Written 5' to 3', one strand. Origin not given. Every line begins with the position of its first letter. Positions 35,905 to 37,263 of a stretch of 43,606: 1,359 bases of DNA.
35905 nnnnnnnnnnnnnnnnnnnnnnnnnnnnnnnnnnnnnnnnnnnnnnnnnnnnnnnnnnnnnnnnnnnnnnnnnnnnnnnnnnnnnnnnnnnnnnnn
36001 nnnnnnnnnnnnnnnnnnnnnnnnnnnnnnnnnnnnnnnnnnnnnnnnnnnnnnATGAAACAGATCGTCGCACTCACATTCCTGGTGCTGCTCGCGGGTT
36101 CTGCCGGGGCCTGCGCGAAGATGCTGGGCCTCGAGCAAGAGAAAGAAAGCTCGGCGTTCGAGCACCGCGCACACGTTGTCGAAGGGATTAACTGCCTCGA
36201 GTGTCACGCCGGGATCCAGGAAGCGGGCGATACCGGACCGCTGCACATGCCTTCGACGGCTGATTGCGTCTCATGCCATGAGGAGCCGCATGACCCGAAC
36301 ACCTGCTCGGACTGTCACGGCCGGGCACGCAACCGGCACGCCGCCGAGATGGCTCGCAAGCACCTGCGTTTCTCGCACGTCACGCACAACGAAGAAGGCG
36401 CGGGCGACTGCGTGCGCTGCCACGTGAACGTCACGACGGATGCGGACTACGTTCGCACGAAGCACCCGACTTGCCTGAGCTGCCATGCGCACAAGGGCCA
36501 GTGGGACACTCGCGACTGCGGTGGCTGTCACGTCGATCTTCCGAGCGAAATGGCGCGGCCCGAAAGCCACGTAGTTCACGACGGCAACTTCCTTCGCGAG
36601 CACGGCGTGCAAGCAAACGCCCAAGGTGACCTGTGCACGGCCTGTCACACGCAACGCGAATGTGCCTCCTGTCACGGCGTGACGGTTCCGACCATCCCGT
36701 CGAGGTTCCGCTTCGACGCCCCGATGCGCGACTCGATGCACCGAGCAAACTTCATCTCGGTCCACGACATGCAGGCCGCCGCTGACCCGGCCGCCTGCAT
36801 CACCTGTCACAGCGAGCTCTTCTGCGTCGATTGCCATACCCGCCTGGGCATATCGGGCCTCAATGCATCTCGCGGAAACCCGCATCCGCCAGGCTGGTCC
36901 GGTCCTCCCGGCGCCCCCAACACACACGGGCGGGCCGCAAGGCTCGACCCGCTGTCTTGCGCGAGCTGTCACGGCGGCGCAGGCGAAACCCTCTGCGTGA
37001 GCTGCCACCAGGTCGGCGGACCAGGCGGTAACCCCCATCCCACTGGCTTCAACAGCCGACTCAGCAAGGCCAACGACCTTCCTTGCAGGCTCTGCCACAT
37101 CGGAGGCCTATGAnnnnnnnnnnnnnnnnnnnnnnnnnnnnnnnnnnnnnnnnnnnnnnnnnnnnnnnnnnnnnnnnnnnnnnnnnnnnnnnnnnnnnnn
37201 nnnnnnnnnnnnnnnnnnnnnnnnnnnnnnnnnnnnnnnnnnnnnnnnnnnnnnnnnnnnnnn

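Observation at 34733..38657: Translationally coupled trio: predicted beta-barrel, 13-heme lipoprotein and 23-heme exported cytochrome (porin-cytochrome-like module)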

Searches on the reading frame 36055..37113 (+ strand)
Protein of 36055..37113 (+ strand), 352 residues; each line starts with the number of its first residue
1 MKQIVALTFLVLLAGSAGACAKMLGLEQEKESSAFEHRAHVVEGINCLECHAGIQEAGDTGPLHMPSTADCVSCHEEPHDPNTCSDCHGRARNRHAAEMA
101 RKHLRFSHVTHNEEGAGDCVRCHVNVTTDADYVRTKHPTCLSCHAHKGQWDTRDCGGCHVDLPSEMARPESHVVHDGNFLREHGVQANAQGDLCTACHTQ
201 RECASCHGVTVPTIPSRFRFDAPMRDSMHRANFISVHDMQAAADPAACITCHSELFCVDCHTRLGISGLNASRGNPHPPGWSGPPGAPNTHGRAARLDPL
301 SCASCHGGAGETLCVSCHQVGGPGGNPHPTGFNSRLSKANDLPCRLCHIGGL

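Call 6: search_protein_families(library=pfam, proteins=[window:36055-37113:+], max_evalue=0.1)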
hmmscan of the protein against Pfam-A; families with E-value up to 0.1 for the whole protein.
window:36055-37113:+ (352 aa): 3 families
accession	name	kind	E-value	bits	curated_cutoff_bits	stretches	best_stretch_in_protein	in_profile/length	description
PF14522.11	Cytochrome_C7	-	2.6e-13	50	24.8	2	34-88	2-66/67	Cytochrome c7 and related cytochrome c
PF02085.21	Cytochrom_CIII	-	0.00019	22.2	22.9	1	68-144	30-101/101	Class III cytochrome C family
PF22113.1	Mtrc-MtrF_II-IV_dom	-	0.0011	19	30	0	67-254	5-165/176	Outer membrane cytochrome MtrC/MtrF-like, domains II/IV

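Call 7: search_protein_families(library=ncbifam, proteins=[window:36055-37113:+], max_evalue=0.1)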
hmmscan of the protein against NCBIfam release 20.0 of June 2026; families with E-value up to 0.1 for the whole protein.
window:36055-37113:+ (352 aa): 4 families
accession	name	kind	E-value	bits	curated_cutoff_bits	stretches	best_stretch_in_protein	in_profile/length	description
NF043011.1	CytC7_Geobact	equivalog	4.7e-07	30.2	120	1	1-88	1-88/89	cytochrome c7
NF041781.1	mnquin_red_QrcA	equivalog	6.8e-07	29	180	1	20-159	19-158/174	menaquinone reductase multiheme cytochrome c subunit QrcA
TIGR03508.1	decahem_SO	subfamily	0.00015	21.4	192.2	1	28-77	78-126/258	DmsE family decaheme c-type cytochrome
TIGR03153.1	cytochr_NrfH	equivalog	0.0039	17.2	134.2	1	33-77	92-135/138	cytochrome c nitrite reductase small subunit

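Call 30: find_homologous_proteins(query=window:36055-37110:+, max_evalue=0.001)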
Query window:36055-37110:+ (352 aa): 1215 proteins with E <= 0.001 among 3899 candidates; the best 120 are listed.
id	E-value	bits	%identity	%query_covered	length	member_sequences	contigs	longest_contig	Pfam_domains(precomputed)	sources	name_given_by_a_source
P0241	9.6e-210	714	83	100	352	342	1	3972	PF14522.12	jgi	jgi:hypothetical protein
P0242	1.9e-202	690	81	100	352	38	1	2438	PF14522.12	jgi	jgi:hypothetical protein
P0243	4.6e-201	686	81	100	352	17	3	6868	PF14522.12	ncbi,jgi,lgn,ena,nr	ncbi:MAG TPA: hypothetical protein VFG22_01500 [Polyangiales bacterium]|nr:hypothetical protein [Pol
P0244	2.0e-198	677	79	100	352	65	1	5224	PF14522.12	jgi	-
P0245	1.3e-191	655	76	100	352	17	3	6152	PF14522.12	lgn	-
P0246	1.7e-185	635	74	100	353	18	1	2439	PF14522.12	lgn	-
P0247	8.8e-183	626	74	100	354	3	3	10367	PF14522.12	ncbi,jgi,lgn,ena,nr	ncbi:MAG: hypothetical protein OEV36_05265 [Myxococcales bacterium]|nr:hypothetical protein [Myxococ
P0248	1.1e-181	622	73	100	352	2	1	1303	PF14522.12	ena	-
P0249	1.8e-181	621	74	100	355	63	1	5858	PF14522.12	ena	-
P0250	2.5e-181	621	74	100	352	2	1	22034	PF14522.12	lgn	-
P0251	1.3e-174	599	71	99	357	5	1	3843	PF14522.12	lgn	-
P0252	3.0e-173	594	72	98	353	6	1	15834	PF14522.12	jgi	jgi:hypothetical protein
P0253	3.1e-171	588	72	99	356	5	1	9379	PF14522.12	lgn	-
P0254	1.4e-169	582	73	97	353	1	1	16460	PF14522.12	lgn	-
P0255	4.2e-148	512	61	99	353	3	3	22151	PF14522.12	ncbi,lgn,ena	-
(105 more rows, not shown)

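Call 38: search_solved_structures(query=window:36055-37110:+, max_evalue=1)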
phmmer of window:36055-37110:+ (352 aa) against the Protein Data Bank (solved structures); distinct sequences matched with E-value up to 1: 20.
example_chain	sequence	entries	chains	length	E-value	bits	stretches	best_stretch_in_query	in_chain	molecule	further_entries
6lod_A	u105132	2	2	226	6.9e-08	35.2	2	24-77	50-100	MULTIHEME_CYTC domain-containing protein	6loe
8k9e_A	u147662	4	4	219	3.7e-05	26.2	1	32-77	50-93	Cytochrome c7-like domain-containing protein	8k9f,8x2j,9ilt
6f0k_A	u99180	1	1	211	9.5e-05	24.8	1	34-146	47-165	Cytochrome c family protein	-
9l08_A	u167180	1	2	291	0.0002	23.8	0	185-215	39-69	Covalently Connected Cytochrome c555 trimer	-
6btm_A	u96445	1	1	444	0.00028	23.3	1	34-123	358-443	Alternative Complex III subunit A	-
1ehj_A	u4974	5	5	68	0.0019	20.5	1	24-88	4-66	CYTOCHROME C7 | CYTOCHROME C551.5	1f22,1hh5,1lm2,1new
1kwj_A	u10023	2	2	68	0.018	17.4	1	30-88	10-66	cytochrome c7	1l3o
4hbf_A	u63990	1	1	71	0.032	16.6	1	29-89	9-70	PpcA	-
4hc3_A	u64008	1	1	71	0.032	16.6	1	29-89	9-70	PpcA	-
3sj4_X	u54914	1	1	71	0.038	16.3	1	32-89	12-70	CYTOCHROME C7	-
4haj_A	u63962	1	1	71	0.045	16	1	26-89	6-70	PpcA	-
3sj1_X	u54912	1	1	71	0.048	15.9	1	32-89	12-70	CYTOCHROME C7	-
2n91_A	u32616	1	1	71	0.049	15.9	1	33-89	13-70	Cytochrome C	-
3sj0_X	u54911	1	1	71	0.049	15.9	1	32-89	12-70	CYTOCHROME C7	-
1os6_A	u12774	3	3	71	0.052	15.9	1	32-89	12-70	PpcA | Cytochrome c3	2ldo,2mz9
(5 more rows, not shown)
